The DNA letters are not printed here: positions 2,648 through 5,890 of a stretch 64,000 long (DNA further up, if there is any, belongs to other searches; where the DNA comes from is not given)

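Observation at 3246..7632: Coupled SF2 helicase + DUF1998 gene pair (DISARM DrmA/DrmB-like core) with no nuclease or methylase, wedged between a dead IS21 and tRNA-Phe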

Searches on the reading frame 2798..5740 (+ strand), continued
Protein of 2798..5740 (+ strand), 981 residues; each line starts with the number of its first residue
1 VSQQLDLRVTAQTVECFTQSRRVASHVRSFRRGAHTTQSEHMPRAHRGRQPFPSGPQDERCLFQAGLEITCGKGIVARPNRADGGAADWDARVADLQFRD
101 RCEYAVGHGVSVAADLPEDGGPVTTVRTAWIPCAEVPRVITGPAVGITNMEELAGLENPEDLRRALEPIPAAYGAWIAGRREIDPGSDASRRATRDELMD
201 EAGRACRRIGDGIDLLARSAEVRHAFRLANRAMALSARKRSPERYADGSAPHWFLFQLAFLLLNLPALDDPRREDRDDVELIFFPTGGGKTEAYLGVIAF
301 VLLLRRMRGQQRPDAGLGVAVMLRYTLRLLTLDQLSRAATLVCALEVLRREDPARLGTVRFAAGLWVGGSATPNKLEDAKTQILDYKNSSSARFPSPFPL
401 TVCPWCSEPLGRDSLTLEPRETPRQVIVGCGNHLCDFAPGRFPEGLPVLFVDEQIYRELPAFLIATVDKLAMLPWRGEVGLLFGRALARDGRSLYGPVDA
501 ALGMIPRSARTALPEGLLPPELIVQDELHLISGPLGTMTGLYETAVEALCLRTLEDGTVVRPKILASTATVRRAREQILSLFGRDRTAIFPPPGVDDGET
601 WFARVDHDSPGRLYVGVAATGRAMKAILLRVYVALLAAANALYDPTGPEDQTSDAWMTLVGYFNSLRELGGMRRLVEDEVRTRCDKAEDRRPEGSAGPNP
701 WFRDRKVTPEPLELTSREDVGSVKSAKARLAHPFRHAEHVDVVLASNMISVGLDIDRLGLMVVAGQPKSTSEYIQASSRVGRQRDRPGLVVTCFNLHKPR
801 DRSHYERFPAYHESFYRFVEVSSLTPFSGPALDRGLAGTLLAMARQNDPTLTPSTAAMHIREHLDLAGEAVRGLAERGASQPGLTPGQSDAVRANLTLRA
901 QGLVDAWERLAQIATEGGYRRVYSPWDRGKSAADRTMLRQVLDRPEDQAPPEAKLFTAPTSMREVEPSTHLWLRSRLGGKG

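Call 69: search_protein_families(library=padloc, proteins=[L001:2596-3678:-, L001:3600-4160:+, L001:4521-8489:+, L001:67-2544:+], max_evalue=0.001)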
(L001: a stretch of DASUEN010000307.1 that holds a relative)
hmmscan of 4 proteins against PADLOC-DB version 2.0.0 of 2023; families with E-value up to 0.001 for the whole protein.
L001:2596-3678:- (360 aa): 0 families

L001:3600-4160:+ (187 aa): 0 families

L001:4521-8489:+ (1323 aa): 32 families (the best 25 are shown)
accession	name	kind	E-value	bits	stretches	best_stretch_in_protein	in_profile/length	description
PDLC02643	DrmMI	-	0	1256.9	1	8-1315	9-1338/1347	DrmMI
PDLC02638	DrmMI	-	1.5e-205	683.2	1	8-903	6-934/935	DrmMI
PDLC02640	DrmMI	-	1.4e-187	623.5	2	3-548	4-535/1015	DrmMI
PDLC02639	DrmMI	-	2.8e-166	553.1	2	301-777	1-484/803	DrmMI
PDLC03618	REase_MTase_IIG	-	1.3e-164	547.6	2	537-1294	538-1320/1429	Type IIG restriction enzyme-methyltransferase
PDLC02644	DrmMI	-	1.4e-132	441.6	1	536-1296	53-873/988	DrmMI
PDLC02646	DrmMI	-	2.7e-121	404.1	2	807-1312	261-769/792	DrmMI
PDLC02645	DrmMI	-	6.9e-97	323.5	2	147-459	139-436/772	DrmMI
PDLC03627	REase_MTase_IIG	-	2.2e-72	242.3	1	842-1295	564-1030/1136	Type IIG restriction enzyme-methyltransferase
PDLC03599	REase_MTase_IIG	-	1.7e-70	236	2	841-1251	470-908/959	Type IIG restriction enzyme-methyltransferase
PDLC02642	DrmMI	-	7.1e-51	171.3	1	167-461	153-441/594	DrmMI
PDLC03622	REase_MTase_IIG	-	2e-44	149.4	3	169-394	5-227/1524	Type IIG restriction enzyme-methyltransferase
PDLC03598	REase_MTase_IIG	-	2.4e-40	136.2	2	845-1250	485-886/912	Type IIG restriction enzyme-methyltransferase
PDLC03611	REase_MTase_IIG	-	9.5e-24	80.9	1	243-687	234-655/1532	Type IIG restriction enzyme-methyltransferase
PDLC02626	DrmD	-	1.7e-21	74.8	1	1141-1294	11-168/276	DrmD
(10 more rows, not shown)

L001:67-2544:+ (826 aa): 28 families (the best 25 are shown)
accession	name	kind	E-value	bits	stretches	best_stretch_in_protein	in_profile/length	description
PDLC02621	DrmD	-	1.7e-193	643.7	1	1-823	276-1035/1040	DrmD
PDLC02572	DrmA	-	9e-101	336.4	1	2-823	272-1035/1043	DrmA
PDLC02633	DrmD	-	3.1e-70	235.2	1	2-531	279-777/839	DrmD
PDLC02632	DrmD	-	9.8e-69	230.5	2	142-391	397-633/662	DrmD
PDLC02624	DrmD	-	1.9e-64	216.3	2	146-535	242-615/652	DrmD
PDLC02625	DrmD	-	5.9e-44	148.8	2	146-641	152-612/792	DrmD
PDLC02629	DrmD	-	8.5e-35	118.1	1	309-823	12-500/508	DrmD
PDLC02504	BrxHI|BrxHII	-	1.1e-34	117.6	2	148-426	376-624/971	BrxHII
PDLC02500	BrxHI|BrxHII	-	1e-33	114.9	2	129-420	358-610/933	BrxHI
PDLC00659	HmaA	-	2.6e-31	106.4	2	145-419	373-646/1176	SNF2 helicase / DEAD-box helicase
PDLC02622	DrmD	-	2.7e-22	77.2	1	2-71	276-345/422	DrmD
PDLC02620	DrmD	-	1.3e-21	74.4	1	272-468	480-659/1060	DrmD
PDLC02853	DpdE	-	9.7e-20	68.1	1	276-435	486-652/985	DpdE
PDLC02623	DrmD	-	1.5e-19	67.3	1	277-434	530-676/1040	DrmD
PDLC02193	PLD_Helicase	-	1.1e-18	64.9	1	272-427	687-842/905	-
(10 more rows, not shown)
